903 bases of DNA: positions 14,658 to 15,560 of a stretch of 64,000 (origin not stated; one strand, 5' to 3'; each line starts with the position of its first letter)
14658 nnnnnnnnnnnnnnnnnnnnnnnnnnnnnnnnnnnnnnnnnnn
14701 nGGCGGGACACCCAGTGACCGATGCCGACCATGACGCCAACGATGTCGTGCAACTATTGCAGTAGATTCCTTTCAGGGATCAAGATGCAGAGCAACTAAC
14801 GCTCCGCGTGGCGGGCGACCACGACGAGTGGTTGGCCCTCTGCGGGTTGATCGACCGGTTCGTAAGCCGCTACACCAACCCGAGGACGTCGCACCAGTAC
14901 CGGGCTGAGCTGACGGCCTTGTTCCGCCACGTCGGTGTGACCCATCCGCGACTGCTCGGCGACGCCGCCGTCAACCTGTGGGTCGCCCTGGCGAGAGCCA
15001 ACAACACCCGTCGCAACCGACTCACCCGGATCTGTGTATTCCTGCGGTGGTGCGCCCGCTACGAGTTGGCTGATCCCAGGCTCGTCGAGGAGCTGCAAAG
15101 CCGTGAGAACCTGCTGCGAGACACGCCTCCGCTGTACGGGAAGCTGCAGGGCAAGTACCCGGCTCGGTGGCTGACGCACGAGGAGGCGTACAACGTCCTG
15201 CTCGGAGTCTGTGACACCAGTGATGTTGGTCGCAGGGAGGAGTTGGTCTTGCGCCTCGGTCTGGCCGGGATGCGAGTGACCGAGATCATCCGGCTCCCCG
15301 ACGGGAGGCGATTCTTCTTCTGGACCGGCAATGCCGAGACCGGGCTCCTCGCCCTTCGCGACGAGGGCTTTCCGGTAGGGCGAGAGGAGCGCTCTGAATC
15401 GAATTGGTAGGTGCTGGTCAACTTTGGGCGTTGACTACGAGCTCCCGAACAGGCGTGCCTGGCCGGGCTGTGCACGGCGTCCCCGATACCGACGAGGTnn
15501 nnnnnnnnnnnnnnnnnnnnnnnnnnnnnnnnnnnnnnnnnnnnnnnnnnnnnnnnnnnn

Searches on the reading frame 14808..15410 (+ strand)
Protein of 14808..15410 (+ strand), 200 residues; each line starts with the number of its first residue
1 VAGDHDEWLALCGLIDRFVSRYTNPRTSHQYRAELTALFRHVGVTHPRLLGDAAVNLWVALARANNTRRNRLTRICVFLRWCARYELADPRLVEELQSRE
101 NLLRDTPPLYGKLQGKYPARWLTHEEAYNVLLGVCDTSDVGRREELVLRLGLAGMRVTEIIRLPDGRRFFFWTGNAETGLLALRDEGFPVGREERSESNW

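Call 18: search_protein_families(library=pfam, proteins=[window:14808-15410:+], max_evalue=0.01)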
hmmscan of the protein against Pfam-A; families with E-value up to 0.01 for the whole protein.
window:14808-15410:+ (200 aa): 0 families

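Call 65: search_protein_families(library=phrogs, proteins=[window:14808-15410:+], max_evalue=0.01)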
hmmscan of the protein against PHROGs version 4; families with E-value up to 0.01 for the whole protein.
window:14808-15410:+ (200 aa): 1 family
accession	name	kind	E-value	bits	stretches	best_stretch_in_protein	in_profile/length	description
phrog_1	-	integration and excision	0.0012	19.2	1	16-163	171-309/611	integrase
